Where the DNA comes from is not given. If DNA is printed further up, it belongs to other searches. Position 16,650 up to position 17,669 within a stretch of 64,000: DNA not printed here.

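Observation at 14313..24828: Pseudaminic-acid-type pathway lacking PseH, with formyltransferases, WbqC and a PIG-L deacetylase in its place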

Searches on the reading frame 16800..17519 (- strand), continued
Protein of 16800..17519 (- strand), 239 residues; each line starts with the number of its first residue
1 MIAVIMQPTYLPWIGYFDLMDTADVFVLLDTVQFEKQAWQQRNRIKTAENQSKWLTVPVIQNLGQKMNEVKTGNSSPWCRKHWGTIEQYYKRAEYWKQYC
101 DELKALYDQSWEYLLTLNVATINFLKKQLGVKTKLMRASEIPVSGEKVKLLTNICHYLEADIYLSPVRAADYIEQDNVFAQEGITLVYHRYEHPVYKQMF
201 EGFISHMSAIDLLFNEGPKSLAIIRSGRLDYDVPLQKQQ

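Call 76: get_annotated_region(hit=H25, flank=7000)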
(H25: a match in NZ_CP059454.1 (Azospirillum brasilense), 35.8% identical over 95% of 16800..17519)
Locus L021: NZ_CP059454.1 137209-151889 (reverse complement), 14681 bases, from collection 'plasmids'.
description: Azospirillum brasilense strain 2020WEIHUA_K plasmid unnamed5, complete sequence
organism: Azospirillum brasilense (NCBI taxid 192)
taxonomy: Bacteria; Pseudomonadota; Alphaproteobacteria; Rhodospirillales; Azospirillaceae; Azospirillum; Azospirillum brasilense
host: -; source: Prokaryotes,soil; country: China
typing (MOB-suite, as given by PLSDB): non-mobilizable; replicon rep_cluster_771
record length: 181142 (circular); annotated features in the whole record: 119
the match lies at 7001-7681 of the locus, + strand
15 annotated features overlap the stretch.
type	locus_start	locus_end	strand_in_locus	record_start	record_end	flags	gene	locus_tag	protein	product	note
CDS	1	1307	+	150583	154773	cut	-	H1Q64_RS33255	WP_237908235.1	glycosyltransferase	-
CDS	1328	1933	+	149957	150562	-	-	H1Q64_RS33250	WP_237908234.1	class I SAM-dependent methyltransferase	-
CDS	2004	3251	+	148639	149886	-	-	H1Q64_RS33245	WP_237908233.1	glycosyltransferase family 4 protein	-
CDS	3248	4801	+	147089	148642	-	-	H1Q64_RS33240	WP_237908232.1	class I SAM-dependent methyltransferase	-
CDS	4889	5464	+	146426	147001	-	gmhA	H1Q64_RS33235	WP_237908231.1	D-sedoheptulose 7-phosphate isomerase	GO:0009244 - lipopolysaccharide core region biosynthetic process [Evidence IEA]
CDS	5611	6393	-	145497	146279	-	-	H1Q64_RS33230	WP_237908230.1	class I SAM-dependent methyltransferase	-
CDS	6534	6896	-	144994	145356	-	-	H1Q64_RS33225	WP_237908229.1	EamA family transporter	-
CDS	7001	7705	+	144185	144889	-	-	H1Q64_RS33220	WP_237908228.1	WbqC family protein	-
CDS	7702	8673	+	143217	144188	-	-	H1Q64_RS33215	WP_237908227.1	glycosyltransferase family 2 protein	-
CDS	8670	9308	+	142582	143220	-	-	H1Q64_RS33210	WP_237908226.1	class I SAM-dependent methyltransferase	-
CDS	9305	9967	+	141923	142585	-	-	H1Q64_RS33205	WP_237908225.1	acetyltransferase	-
CDS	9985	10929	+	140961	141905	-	-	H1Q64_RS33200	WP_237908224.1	hypothetical protein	-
CDS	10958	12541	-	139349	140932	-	-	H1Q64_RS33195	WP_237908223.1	hypothetical protein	-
CDS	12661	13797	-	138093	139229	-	rffA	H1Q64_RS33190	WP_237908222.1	dTDP-4-amino-4,6-dideoxygalactose transaminase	GO:0009246 - enterobacterial common antigen biosynthetic process [Evidence IEA]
CDS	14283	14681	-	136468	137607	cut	-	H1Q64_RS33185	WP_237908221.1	NAD(P)/FAD-dependent oxidoreductase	-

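Call 77: get_annotated_region(hit=H26, flank=7000)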
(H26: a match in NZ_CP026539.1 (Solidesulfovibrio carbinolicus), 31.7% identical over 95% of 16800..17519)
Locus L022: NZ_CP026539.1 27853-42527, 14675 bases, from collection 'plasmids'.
description: Solidesulfovibrio carbinolicus strain DSM 3852 plasmid pDCAR1, complete sequence
organism: Solidesulfovibrio carbinolicus (NCBI taxid 296842)
taxonomy: Bacteria; Thermodesulfobacteriota; Desulfovibrionia; Desulfovibrionales; Desulfovibrionaceae; Solidesulfovibrio; Solidesulfovibrio carbinolicus
host: -; source: -; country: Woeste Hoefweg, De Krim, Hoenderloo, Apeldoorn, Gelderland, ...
typing (MOB-suite, as given by PLSDB): non-mobilizable
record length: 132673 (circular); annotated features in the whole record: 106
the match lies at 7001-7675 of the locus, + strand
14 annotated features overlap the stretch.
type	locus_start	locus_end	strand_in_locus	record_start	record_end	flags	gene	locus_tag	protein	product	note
CDS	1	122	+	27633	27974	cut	-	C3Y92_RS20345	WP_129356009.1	ATP-binding cassette domain-containing protein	-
CDS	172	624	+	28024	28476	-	-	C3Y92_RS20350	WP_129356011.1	ABC transporter ATP-binding protein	-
CDS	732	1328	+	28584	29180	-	-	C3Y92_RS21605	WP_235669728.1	DUF6444 domain-containing protein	-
CDS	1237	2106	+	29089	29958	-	-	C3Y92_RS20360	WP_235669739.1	IS66 family transposase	-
CDS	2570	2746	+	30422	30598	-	-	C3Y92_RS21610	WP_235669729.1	transposase family protein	-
CDS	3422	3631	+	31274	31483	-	-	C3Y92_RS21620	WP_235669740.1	transposase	-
CDS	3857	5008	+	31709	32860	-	-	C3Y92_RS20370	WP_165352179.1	DegT/DnrJ/EryC1/StrS family aminotransferase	-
CDS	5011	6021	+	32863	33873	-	-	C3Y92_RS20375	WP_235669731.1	radical SAM protein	-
CDS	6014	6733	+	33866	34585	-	-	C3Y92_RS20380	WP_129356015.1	class I SAM-dependent methyltransferase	-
CDS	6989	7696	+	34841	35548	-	-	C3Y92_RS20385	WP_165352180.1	WbqC family protein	-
CDS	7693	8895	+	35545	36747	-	-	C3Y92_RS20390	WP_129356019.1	hypothetical protein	-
CDS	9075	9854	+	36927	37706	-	-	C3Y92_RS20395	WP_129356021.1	class I SAM-dependent methyltransferase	GO:0032259 - methylation [Evidence IEA]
CDS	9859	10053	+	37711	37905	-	-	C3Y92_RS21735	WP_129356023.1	transposase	-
CDS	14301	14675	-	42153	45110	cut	-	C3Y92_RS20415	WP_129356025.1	Tn3 family transposase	-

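Call 78: get_annotated_region(hit=H27, flank=7000)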
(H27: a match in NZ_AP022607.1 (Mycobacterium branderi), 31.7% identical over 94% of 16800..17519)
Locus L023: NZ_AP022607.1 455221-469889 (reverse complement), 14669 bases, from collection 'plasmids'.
description: Mycobacterium branderi strain JCM 12687 plasmid pJCM12687
organism: Mycobacterium branderi (NCBI taxid 43348)
taxonomy: Bacteria; Actinomycetota; Actinomycetes; Mycobacteriales; Mycobacteriaceae; Mycobacterium; Mycobacterium branderi
host: -; source: -; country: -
typing (MOB-suite, as given by PLSDB): non-mobilizable
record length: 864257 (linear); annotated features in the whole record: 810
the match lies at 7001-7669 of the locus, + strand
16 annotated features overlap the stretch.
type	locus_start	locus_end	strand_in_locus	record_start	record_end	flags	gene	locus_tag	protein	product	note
CDS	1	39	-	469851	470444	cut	-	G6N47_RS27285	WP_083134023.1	helix-turn-helix domain-containing protein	-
CDS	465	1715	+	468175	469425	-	-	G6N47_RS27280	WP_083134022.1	nucleotide sugar dehydrogenase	GO:0000271 - polysaccharide biosynthetic process [Evidence IEA]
CDS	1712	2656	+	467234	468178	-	-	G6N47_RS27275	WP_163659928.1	TIM barrel protein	-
CDS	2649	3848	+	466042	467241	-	-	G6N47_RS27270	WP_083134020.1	DegT/DnrJ/EryC1/StrS family aminotransferase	-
CDS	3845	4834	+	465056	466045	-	-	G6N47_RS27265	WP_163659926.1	NAD-dependent epimerase/dehydratase family protein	-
CDS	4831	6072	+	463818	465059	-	-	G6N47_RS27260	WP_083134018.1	DegT/DnrJ/EryC1/StrS family aminotransferase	-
CDS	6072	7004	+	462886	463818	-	-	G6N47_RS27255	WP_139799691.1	GNAT family N-acetyltransferase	-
CDS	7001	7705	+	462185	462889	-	-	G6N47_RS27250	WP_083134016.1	WbqC family protein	-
CDS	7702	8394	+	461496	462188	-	-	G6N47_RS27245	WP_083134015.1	PIG-L deacetylase family protein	-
CDS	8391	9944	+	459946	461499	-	-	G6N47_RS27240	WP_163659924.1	MFS transporter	GO:0055085 - transmembrane transport [Evidence IEA]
CDS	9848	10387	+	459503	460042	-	-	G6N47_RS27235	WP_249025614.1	GNAT family N-acetyltransferase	-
CDS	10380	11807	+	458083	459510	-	-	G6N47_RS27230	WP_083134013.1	alpha/beta hydrolase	-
CDS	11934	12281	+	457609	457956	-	-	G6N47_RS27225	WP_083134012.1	hypothetical protein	-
CDS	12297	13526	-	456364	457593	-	-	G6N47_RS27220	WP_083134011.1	RNA-guided endonuclease TnpB family protein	-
CDS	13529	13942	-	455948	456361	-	tnpA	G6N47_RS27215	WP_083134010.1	IS200/IS605 family transposase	-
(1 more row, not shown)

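Call 104: get_annotated_region(hit=H34, flank=6000)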
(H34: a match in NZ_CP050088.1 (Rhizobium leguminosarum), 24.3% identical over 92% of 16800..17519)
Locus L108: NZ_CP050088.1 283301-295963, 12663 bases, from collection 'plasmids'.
description: Rhizobium leguminosarum bv. trifolii strain 23B plasmid pRL23b6, complete sequence
organism: Rhizobium leguminosarum (NCBI taxid 386)
taxonomy: Bacteria; Pseudomonadota; Alphaproteobacteria; Hyphomicrobiales; Rhizobiaceae; Rhizobium; Rhizobium leguminosarum
host: -; source: Trifolium pratense; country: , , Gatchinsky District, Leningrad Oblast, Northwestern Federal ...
typing (MOB-suite, as given by PLSDB): non-mobilizable; replicon rep_cluster_841
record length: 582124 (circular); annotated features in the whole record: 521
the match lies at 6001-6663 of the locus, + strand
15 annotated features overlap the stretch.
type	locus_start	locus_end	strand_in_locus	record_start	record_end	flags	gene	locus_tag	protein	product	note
CDS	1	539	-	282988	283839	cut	-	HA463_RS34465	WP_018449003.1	ABC transporter permease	-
CDS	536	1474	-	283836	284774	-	-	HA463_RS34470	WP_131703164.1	ABC transporter permease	GO:0055085 - transmembrane transport [Evidence IEA]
CDS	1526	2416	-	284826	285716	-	-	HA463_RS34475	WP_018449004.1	proline iminopeptidase-family hydrolase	GO:0006508 - proteolysis [Evidence IEA]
CDS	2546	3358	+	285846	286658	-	-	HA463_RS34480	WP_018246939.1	LuxR family transcriptional regulator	-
CDS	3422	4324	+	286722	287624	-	-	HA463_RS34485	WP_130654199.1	proline iminopeptidase-family hydrolase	GO:0006508 - proteolysis [Evidence IEA]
CDS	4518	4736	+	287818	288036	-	-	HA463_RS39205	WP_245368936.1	hypothetical protein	-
CDS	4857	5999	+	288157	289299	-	-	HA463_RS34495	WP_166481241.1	DegT/DnrJ/EryC1/StrS family aminotransferase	-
CDS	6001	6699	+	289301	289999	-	-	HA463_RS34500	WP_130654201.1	WbqC family protein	-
CDS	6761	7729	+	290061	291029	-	-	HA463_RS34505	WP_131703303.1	glycosylase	-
CDS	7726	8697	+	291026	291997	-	-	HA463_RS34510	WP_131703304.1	hypothetical protein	-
CDS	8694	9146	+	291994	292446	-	-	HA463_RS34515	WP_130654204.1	GNAT family N-acetyltransferase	-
CDS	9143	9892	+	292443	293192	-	-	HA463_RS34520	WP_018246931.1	class I SAM-dependent methyltransferase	-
CDS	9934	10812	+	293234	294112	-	-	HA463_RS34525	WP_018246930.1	glycosyltransferase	-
CDS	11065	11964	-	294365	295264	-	-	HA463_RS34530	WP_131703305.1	acetamidase/formamidase family protein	-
CDS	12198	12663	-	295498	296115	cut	-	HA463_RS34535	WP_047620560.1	outer membrane protein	-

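Call 105: get_annotated_region(hit=H37, flank=6000)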
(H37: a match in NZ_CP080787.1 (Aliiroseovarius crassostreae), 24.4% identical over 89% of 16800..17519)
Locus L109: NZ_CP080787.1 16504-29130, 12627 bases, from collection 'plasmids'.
description: Aliiroseovarius crassostreae strain S212 plasmid unnamed1, complete sequence
organism: Aliiroseovarius crassostreae (NCBI taxid 154981)
taxonomy: Bacteria; Pseudomonadota; Alphaproteobacteria; Rhodobacterales; Paracoccaceae; Aliiroseovarius; Aliiroseovarius crassostreae
host: -; source: -; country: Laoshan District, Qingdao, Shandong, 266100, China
typing (MOB-suite, as given by PLSDB): non-mobilizable
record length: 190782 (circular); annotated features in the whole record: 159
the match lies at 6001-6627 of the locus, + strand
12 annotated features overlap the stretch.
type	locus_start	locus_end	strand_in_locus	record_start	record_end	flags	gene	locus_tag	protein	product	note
CDS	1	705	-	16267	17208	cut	-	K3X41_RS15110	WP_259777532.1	glycosyltransferase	-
CDS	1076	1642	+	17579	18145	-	rfbC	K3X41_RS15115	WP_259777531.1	dTDP-4-dehydrorhamnose 3,5-epimerase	GO:0019305 - dTDP-rhamnose biosynthetic process [Evidence IEA]; GO:0009243 - O antigen biosynthetic process [Evidence ...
CDS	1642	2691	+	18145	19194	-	rfbB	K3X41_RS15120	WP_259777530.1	dTDP-glucose 4,6-dehydratase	GO:0019305 - dTDP-rhamnose biosynthetic process [Evidence IEA]; GO:0009243 - O antigen biosynthetic process [Evidence ...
CDS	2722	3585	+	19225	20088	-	rfbD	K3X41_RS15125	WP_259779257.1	dTDP-4-dehydrorhamnose reductase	GO:0019305 - dTDP-rhamnose biosynthetic process [Evidence IEA]; GO:0009243 - O antigen biosynthetic process [Evidence ...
CDS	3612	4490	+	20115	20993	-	rfbA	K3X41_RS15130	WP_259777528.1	glucose-1-phosphate thymidylyltransferase RfbA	GO:0019305 - dTDP-rhamnose biosynthetic process [Evidence IEA]; GO:0009243 - O antigen biosynthetic process [Evidence ...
CDS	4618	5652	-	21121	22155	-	-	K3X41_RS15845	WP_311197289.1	calcium-binding protein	-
CDS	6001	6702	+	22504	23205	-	-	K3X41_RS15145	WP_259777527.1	WbqC family protein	-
CDS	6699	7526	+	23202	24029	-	-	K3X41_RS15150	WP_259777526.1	sulfotransferase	-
CDS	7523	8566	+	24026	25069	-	-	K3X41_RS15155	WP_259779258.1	glycosyltransferase family A protein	-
CDS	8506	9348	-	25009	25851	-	-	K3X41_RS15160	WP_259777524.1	glycosyltransferase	-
CDS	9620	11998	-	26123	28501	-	-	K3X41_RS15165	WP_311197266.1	matrixin family metalloprotease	-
CDS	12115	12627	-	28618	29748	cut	-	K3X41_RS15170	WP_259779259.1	DegT/DnrJ/EryC1/StrS aminotransferase family protein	-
